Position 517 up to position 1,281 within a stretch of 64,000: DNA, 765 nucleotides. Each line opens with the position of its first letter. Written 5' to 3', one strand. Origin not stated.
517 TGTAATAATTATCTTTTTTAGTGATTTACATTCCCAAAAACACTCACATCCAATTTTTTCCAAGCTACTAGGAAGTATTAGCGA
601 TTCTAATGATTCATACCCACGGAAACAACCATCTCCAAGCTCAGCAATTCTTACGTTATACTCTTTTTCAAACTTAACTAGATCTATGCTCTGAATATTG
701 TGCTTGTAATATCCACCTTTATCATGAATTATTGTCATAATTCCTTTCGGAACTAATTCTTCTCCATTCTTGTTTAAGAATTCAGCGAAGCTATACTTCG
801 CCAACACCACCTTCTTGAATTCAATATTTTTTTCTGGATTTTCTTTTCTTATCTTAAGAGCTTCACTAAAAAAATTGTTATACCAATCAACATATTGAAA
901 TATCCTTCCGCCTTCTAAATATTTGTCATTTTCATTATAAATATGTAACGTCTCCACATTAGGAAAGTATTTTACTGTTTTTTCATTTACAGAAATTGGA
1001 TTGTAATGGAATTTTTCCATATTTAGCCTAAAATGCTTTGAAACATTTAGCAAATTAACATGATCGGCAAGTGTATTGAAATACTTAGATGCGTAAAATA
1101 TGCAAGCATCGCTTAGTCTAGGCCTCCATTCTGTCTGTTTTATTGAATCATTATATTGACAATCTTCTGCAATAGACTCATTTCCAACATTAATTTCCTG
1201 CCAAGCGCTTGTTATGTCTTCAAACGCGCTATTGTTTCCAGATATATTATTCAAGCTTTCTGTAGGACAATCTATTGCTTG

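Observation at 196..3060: Secreted 954-aa LRR protein built from two tandem units that resemble whole Entamoeba-type BspA proteins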

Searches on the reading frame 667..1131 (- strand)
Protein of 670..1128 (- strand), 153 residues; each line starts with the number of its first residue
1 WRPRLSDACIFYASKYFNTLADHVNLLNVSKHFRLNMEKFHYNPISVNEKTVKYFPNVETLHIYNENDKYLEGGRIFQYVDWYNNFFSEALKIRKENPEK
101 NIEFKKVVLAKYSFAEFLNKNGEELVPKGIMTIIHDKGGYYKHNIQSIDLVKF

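Call 11: find_homologous_proteins(query=window:670-1128:-, max_evalue=0.001)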
Query seq(153 aa) (153 aa): 9 proteins with E <= 0.001 among 13 candidates.
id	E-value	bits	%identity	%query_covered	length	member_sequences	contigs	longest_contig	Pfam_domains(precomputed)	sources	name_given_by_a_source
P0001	1.9e-32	130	63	66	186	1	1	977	-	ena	-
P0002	2.7e-32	130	55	71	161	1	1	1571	-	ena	-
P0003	1.4e-31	127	50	76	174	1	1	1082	-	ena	-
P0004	1.0e-27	115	67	51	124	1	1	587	-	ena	-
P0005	2.9e-27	113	58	52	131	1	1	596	-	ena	-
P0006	1.1e-24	105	57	53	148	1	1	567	-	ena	-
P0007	8.4e-21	93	55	57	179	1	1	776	-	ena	-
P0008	1.3e-16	79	49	54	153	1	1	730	-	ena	-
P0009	1.8e-12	65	37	79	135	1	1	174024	-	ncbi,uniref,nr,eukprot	ncbi:hypothetical protein EIN_346330 [Entamoeba invadens IP1]|uniref:Leucine rich repeat containing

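Call 15: find_encoding_contigs(protein=P0002, flank=5000, max_places=4)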
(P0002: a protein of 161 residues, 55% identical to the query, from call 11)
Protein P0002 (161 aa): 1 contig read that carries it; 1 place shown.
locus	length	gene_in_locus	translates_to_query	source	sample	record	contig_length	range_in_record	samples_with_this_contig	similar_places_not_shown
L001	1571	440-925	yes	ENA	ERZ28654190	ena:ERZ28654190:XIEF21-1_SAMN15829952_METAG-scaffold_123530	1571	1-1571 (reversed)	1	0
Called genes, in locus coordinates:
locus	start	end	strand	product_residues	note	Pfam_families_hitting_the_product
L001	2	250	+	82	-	?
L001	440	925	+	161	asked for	-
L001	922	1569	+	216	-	?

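Call 16: find_encoding_contigs(protein=P0003, flank=5000, max_places=4)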
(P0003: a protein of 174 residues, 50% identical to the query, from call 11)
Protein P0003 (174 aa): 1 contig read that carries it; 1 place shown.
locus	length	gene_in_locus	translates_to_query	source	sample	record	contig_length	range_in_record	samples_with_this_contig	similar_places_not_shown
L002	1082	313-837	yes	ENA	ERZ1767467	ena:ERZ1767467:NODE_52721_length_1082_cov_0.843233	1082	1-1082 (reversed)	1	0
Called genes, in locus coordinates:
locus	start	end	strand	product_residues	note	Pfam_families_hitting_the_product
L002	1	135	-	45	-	?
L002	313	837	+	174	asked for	-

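Call 19: find_related_loci(query=A1, collection=genome_contigs, flank=6000)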
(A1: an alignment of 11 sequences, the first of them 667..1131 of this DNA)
Query A1 (155 aa) in genome_contigs; peptide patterns used: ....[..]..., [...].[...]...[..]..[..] (x = any residue, [..] = any of these).
31 stretches matched a pattern; 2 encode a relative of the query (tblastn E <= 1e-3); 2 distinct loci.
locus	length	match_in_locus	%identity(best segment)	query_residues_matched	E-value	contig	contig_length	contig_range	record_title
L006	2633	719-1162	52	10-154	3e-45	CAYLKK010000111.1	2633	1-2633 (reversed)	MAG TPA_asm: uncultured Alphaproteobacteria bacterium isolate SRP315200_co2_804 genome assembly, contig: NODE_86148_leng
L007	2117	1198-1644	43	5-145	1e-34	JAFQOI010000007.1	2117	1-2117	Bacterium isolate RGIG2002 Goat_Colon-1__c59197, whole genome shotgun sequence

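Call 25: search_protein_representatives(alignment_id=A1)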
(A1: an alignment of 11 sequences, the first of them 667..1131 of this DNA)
Query: 11 sequences, 150 profile positions. Proteins with E-value up to 0.001 (for the whole library): 928; up to 1e-10: 516; up to 1e-30: 70. The best 150 are listed.
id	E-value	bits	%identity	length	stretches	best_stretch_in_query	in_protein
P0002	8.8e-61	220.3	-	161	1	2-139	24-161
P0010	6.1e-58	211.1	-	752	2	3-144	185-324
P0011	8.3e-58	210.7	-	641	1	2-147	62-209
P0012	8.7e-56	204.1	-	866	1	4-144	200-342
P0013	3.7e-55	202.1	-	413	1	6-144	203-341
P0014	1.6e-54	200.0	-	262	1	3-144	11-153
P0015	1.7e-53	196.7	-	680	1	2-144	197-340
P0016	3.4e-53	195.7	-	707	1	2-144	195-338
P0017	5.9e-53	195.0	-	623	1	5-144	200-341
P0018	2.3e-51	189.8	-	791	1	2-143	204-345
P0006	4.3e-51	188.9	-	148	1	20-146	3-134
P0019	5.1e-51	188.7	-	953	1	3-144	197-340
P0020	7.2e-51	188.2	-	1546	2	5-147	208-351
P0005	7.4e-51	188.1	-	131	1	5-132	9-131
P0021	1.7e-49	183.7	-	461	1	6-142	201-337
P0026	4.4e-48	179.1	-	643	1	8-147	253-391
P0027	1.1e-47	177.8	-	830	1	5-144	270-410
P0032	1.6e-45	170.9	-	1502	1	5-148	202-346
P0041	3.6e-41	156.7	-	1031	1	5-135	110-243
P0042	1.7e-40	154.5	-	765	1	27-135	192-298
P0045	1.8e-39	151.2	-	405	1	23-148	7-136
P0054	3.9e-34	133.9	-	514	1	23-144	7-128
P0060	6.2e-33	130.0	-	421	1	29-139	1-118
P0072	8.3e-31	123.1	-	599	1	13-128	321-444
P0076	3.8e-30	120.9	-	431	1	24-141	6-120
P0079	4.6e-29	117.4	-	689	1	23-148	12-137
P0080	1.4e-28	115.9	-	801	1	13-139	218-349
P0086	1.7e-27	112.3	-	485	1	24-147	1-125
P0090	4.1e-27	111.1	-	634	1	20-145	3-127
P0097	1.3e-26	109.4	-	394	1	27-144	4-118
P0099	1.8e-26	109.0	-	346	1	27-142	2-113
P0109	6.9e-26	107.1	-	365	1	27-144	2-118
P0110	9.6e-26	106.6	-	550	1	25-144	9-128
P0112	1.3e-25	106.2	-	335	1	32-137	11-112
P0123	4.8e-25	104.4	-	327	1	26-142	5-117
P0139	1.1e-23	100.0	-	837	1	23-139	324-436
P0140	1.4e-23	99.6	-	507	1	15-131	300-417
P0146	5.3e-23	97.7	-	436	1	27-142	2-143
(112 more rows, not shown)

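Call 28: list_cluster_members(proteins=[P0010, P0011, P0012, P0013, P0015, P0019, P0020, P0032, P0041, P0042])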
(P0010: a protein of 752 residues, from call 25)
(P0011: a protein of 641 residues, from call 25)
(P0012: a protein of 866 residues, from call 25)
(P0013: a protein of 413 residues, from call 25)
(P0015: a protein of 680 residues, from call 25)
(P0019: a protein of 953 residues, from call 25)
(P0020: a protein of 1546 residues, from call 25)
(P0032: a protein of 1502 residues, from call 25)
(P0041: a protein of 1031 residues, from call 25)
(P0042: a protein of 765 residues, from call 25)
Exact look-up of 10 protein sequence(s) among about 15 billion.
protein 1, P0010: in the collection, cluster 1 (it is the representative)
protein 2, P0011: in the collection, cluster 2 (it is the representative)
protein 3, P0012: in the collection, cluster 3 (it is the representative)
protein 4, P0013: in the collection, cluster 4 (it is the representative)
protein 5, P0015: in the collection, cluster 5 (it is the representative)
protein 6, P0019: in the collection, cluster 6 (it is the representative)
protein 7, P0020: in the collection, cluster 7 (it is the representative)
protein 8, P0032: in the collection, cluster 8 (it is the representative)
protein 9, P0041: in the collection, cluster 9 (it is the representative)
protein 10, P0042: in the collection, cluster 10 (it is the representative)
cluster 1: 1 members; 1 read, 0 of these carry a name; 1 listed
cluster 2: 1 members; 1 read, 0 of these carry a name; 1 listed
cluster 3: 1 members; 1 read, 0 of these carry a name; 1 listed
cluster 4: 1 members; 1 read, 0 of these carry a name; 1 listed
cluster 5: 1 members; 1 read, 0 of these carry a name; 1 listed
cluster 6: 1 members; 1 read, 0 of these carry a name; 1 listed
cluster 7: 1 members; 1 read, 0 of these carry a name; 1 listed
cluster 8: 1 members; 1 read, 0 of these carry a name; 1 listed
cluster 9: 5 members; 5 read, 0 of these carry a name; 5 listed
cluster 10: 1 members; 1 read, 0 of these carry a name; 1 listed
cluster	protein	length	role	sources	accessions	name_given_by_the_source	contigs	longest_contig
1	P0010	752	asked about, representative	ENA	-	-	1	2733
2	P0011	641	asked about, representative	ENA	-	-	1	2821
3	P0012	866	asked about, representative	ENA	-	-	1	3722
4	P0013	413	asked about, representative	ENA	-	-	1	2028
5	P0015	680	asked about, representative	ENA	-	-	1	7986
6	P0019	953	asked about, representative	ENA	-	-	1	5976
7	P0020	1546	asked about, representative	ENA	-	-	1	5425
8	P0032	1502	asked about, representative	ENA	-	-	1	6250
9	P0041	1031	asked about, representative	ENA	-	-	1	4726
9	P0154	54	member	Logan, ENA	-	-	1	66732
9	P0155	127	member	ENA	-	-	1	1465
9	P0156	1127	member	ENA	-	-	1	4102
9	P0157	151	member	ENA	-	-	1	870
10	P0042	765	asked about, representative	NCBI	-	-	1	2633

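Call 31: search_protein_families(library=pfam, proteins=[P0010, P0019, P0041, P0020, P0042, P0012], max_evalue=0.01)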
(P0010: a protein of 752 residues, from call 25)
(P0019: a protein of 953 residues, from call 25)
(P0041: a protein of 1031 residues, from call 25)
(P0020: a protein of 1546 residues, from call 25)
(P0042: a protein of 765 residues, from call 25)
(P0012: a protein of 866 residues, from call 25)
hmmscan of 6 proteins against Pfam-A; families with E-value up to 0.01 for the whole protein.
P0010 (752 aa): 3 families
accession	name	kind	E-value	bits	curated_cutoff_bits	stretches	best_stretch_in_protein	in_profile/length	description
PF13306.12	LRR_5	-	3.2e-29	101.8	27.7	3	469-563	13-104/127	BspA type Leucine rich repeat region (6 copies)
PF07534.22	TLD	-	0.0017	18.7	24.5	1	579-715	13-139/170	TLDc domain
PF20883.3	Kbp-5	-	0.0035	17.9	31.1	0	141-216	39-114/124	KNL (Kinetochore null) Binding Protein 5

P0019 (953 aa): 2 families
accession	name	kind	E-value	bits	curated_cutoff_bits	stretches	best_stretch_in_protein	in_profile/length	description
PF13306.12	LRR_5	-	6.5e-41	139.6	27.7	5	499-617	2-118/127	BspA type Leucine rich repeat region (6 copies)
PF07534.22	TLD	-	0.00039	20.8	24.5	1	796-867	30-95/170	TLDc domain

P0041 (1031 aa): 3 families
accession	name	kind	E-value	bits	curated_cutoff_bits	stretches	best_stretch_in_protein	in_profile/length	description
PF13306.12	LRR_5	-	5.8e-37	126.9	27.7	3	265-374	11-116/127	BspA type Leucine rich repeat region (6 copies)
PF07534.22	TLD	-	4.3e-07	30.5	24.5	1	648-719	30-95/170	TLDc domain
PF14606.12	Lipase_GDSL_3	-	0.00075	20.3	27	1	7-105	51-144/178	GDSL-like Lipase/Acylhydrolase family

P0020 (1546 aa): 2 families
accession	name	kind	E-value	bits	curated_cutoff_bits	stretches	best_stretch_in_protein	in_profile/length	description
PF13306.12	LRR_5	-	8.8e-39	132.7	27.7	6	1186-1303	12-126/127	BspA type Leucine rich repeat region (6 copies)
PF06787.16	HcgF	-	2.6e-06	27.8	25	0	895-949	50-104/163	FeGP cofactor biosynthesis protein HcgF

P0042 (765 aa): 2 families
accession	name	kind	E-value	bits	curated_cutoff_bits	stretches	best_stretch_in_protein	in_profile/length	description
PF13306.12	LRR_5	-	2.8e-23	82.7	27.7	2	468-553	3-89/127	BspA type Leucine rich repeat region (6 copies)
PF13855.12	LRR_8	-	0.00099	19.3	27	0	485-528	11-55/61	Leucine rich repeat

P0012 (866 aa): 2 families
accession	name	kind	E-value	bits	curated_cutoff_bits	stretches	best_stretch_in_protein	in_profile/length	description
PF13306.12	LRR_5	-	1.9e-34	118.8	27.7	4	620-682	3-63/127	BspA type Leucine rich repeat region (6 copies)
PF13855.12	LRR_8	-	0.0049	17.1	27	0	549-595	13-60/61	Leucine rich repeat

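Call 38: find_encoding_contigs(protein=P0015, flank=8000, max_places=3)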
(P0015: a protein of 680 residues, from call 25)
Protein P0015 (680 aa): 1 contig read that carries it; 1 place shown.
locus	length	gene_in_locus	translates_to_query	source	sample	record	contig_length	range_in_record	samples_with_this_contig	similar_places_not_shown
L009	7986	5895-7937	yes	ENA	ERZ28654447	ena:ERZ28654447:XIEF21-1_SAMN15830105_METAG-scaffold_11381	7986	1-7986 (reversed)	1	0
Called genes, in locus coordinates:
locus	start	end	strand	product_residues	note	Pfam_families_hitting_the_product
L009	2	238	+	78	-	?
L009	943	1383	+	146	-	-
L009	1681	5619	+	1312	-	-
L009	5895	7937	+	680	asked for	PF13306:LRR_5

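Call 63: predict_structure(alignment_id=A1)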
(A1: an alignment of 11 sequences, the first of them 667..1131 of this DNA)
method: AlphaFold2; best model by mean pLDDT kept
length: 155 residues; sequences in the alignment: 11
mean_pLDDT: 39.8   pTM: 0.29
mean pLDDT of the five models: 39.8, 38.0, 37.7, 35.4, 35.3
residues with pLDDT >= 90: 0; 70-90: 0; 50-70: 18; < 50: 137
segments of 3 or more residues with pLDDT < 50: 1-86, 100-115, 123-155
pLDDT, mean of each block of 10 residues (from residue 1): 33 37 40 37 37 36 35 35 44 55 43 47 43 38 38 39
secondary structure, 60 per line:
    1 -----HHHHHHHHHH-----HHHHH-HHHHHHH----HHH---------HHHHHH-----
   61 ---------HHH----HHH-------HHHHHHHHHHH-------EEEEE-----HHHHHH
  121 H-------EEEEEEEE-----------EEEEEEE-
elements in order: H6-15 H21-25 H27-33 H50-55 H87-97 E105-109 H115-121 E129-136 E148-154

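Call 67: search_protein_families(library=pfam, proteins=[P0026, P0072, P0140, P0027, P0139, P0090, P0110, P0079, P0054], max_evalue=0.01)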
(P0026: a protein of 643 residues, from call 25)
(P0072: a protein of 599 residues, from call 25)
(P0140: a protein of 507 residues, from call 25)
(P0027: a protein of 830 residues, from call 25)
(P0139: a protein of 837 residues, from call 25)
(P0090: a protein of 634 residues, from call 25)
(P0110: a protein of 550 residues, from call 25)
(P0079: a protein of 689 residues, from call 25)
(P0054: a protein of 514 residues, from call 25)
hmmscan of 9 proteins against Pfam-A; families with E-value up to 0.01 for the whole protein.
P0026 (643 aa): 2 families
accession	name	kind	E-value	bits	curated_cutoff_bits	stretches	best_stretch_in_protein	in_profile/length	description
PF13306.12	LRR_5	-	1.1e-54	184.1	27.7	2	427-554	2-126/127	BspA type Leucine rich repeat region (6 copies)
PF13855.12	LRR_8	-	1e-05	25.6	27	0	517-559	13-56/61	Leucine rich repeat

P0072 (599 aa): 1 family
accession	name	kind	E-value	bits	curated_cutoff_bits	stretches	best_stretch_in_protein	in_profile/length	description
PF13306.12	LRR_5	-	9.1e-06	26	27.7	1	485-542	26-86/127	BspA type Leucine rich repeat region (6 copies)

P0140 (507 aa): 1 family
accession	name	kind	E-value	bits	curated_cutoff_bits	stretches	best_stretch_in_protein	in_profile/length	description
PF13306.12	LRR_5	-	3.5e-15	56.5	27.7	1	425-505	17-98/127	BspA type Leucine rich repeat region (6 copies)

P0027 (830 aa): 2 families
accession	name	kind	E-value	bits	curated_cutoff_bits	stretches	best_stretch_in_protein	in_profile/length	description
PF13306.12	LRR_5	-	3.2e-29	101.8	27.7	3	576-665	30-118/127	BspA type Leucine rich repeat region (6 copies)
PF13855.12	LRR_8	-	0.009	16.2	27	0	520-563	12-56/61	Leucine rich repeat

P0139 (837 aa): 2 families
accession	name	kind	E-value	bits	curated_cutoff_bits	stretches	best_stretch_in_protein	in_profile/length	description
PF13306.12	LRR_5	-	2.4e-70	234.8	27.7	3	526-642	12-127/127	BspA type Leucine rich repeat region (6 copies)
PF13855.12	LRR_8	-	1.2e-12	47.8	27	1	535-581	12-59/61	Leucine rich repeat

P0090 (634 aa): 1 family
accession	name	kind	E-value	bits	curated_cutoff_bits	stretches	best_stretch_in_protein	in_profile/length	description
PF13306.12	LRR_5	-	2.6e-22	79.5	27.7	3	148-236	17-104/127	BspA type Leucine rich repeat region (6 copies)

P0110 (550 aa): 1 family
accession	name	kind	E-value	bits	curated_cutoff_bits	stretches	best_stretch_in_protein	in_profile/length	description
PF13306.12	LRR_5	-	3.7e-32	111.3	27.7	2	163-272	14-121/127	BspA type Leucine rich repeat region (6 copies)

P0079 (689 aa): 2 families
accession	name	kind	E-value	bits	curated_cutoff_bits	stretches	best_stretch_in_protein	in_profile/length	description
PF13306.12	LRR_5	-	3.2e-51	172.9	27.7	4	150-255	16-116/127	BspA type Leucine rich repeat region (6 copies)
PF13855.12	LRR_8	-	9.5e-12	44.9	27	0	272-314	14-57/61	Leucine rich repeat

P0054 (514 aa): 3 families
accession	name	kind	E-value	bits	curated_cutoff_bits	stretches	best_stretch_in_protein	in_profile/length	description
PF13306.12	LRR_5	-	8.5e-71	236.2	27.7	3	405-512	3-107/127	BspA type Leucine rich repeat region (6 copies)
PF13855.12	LRR_8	-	5e-10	39.4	27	0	448-490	13-56/61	Leucine rich repeat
PF12799.13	LRR_4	-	0.00011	22.8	27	0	232-259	4-30/44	Leucine Rich repeats (2 copies)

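Call 68: find_encoding_contigs(protein=P0090, flank=10000, max_places=2)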
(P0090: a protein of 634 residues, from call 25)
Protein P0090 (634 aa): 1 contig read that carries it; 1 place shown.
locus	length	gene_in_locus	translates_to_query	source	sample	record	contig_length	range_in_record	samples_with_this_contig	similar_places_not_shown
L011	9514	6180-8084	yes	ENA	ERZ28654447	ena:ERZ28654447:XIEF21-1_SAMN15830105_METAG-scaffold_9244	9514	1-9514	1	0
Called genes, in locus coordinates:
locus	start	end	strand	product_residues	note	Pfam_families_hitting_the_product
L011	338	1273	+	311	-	-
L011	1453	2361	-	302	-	PF05997:Nop52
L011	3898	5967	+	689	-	PF13306:LRR_5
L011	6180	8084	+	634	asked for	PF13306:LRR_5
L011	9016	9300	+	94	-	-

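Call 69: find_encoding_contigs(protein=P0026, flank=10000, max_places=3)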
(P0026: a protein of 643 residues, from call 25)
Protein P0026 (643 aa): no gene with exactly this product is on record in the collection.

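Call 88: list_cluster_members(proteins=[P0045, P0060, P0076, P0086, P0097, P0099, P0109, P0112, P0123, P0146])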
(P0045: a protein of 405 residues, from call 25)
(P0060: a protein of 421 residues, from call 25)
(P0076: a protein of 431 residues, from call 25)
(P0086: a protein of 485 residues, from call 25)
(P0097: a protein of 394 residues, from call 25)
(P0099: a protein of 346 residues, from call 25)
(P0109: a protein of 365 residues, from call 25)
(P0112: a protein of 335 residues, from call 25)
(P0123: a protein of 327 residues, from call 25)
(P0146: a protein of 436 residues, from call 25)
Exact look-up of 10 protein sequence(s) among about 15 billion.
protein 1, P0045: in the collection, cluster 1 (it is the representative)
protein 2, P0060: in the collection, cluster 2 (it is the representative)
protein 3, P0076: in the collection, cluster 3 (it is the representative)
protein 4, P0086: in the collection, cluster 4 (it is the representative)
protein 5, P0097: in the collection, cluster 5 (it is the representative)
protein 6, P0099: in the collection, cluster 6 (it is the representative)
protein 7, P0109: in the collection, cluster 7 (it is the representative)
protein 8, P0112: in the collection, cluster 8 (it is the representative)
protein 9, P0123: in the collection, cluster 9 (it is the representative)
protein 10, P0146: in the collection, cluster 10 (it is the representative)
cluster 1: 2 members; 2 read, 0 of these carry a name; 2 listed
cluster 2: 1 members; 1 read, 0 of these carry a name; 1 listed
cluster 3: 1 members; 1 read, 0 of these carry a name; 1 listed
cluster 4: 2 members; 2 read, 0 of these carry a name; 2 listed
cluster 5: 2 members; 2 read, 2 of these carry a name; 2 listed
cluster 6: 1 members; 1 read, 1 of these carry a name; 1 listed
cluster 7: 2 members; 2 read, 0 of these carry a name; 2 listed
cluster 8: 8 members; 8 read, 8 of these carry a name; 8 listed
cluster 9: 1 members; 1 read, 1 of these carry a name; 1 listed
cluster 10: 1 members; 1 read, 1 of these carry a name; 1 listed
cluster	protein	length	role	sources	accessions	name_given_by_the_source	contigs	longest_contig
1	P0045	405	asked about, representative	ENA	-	-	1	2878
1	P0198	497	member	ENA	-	-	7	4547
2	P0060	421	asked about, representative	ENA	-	-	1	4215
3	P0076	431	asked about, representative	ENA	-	-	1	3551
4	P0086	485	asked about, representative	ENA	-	-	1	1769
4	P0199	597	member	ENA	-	-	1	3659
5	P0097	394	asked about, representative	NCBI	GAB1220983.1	hypothetical protein ENUP19_0061G0146 [Entamoeba nuttalli]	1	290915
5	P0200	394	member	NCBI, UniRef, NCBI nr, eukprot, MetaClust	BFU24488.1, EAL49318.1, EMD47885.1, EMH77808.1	leucine rich repeat protein, BspA family protein [Entamoeba histolytica HM-1:IMSS-B] | Leucine rich repeat protein, BspA family n=6 Tax=Entamoeba histolytica TaxID=5759 ... | uncharacterized protein EHI_194290 [Entamoeba histolytica HM-1:IMSS]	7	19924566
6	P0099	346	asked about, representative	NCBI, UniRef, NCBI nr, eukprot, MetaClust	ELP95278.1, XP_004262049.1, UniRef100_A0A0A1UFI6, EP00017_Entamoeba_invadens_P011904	hypothetical protein EIN_430840 [Entamoeba invadens IP1] | Leucine rich repeat containing protein BspA family protein n=1 Tax=Entamoeba invadens IP1 ... | XP_004262049.1 hypothetical protein EIN_430840 [Entamoeba invadens IP1]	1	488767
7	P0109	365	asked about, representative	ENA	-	-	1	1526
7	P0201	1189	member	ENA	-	-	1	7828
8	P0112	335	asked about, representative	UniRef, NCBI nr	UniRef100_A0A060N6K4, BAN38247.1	Leucine rich repeat protein, BspA family n=1 Tax=Entamoeba histolytica TaxID=5759 ... | leucine rich repeat protein, BspA family [Entamoeba histolytica]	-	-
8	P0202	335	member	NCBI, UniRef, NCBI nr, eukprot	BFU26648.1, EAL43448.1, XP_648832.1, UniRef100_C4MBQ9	leucine rich repeat protein, BspA family [Entamoeba histolytica HM-1:IMSS] | Leucine rich repeat protein, BspA family n=4 Tax=Entamoeba histolytica TaxID=5759 ... | uncharacterized protein EHI_015120 [Entamoeba histolytica HM-1:IMSS]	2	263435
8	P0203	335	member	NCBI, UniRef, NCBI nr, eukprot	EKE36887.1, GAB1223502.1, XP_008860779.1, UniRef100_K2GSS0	hypothetical protein ENUP19_0149G0040 [Entamoeba nuttalli] | Leucine rich repeat protein, BspA family protein n=2 Tax=Entamoeba nuttalli TaxID=412467 ... | leucine rich repeat protein, BspA family protein [Entamoeba nuttalli P19]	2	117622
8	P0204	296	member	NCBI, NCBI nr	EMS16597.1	leucine rich repeat protein, bspa family protein [Entamoeba histolytica HM-3:IMSS]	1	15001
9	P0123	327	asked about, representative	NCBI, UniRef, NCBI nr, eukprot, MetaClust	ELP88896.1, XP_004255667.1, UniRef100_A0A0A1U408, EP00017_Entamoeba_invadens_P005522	hypothetical protein EIN_475980 [Entamoeba invadens IP1] | Leucine rich repeat containing protein BspA family protein n=1 Tax=Entamoeba invadens IP1 ... | XP_004255667.1 hypothetical protein EIN_475980 [Entamoeba invadens IP1]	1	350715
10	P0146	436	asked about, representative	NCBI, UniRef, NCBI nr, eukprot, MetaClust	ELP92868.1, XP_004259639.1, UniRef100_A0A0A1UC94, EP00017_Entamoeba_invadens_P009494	hypothetical protein EIN_508690 [Entamoeba invadens IP1] | Leucine rich repeat containing protein BspA family protein n=1 Tax=Entamoeba invadens IP1 ... | XP_004259639.1 hypothetical protein EIN_508690 [Entamoeba invadens IP1]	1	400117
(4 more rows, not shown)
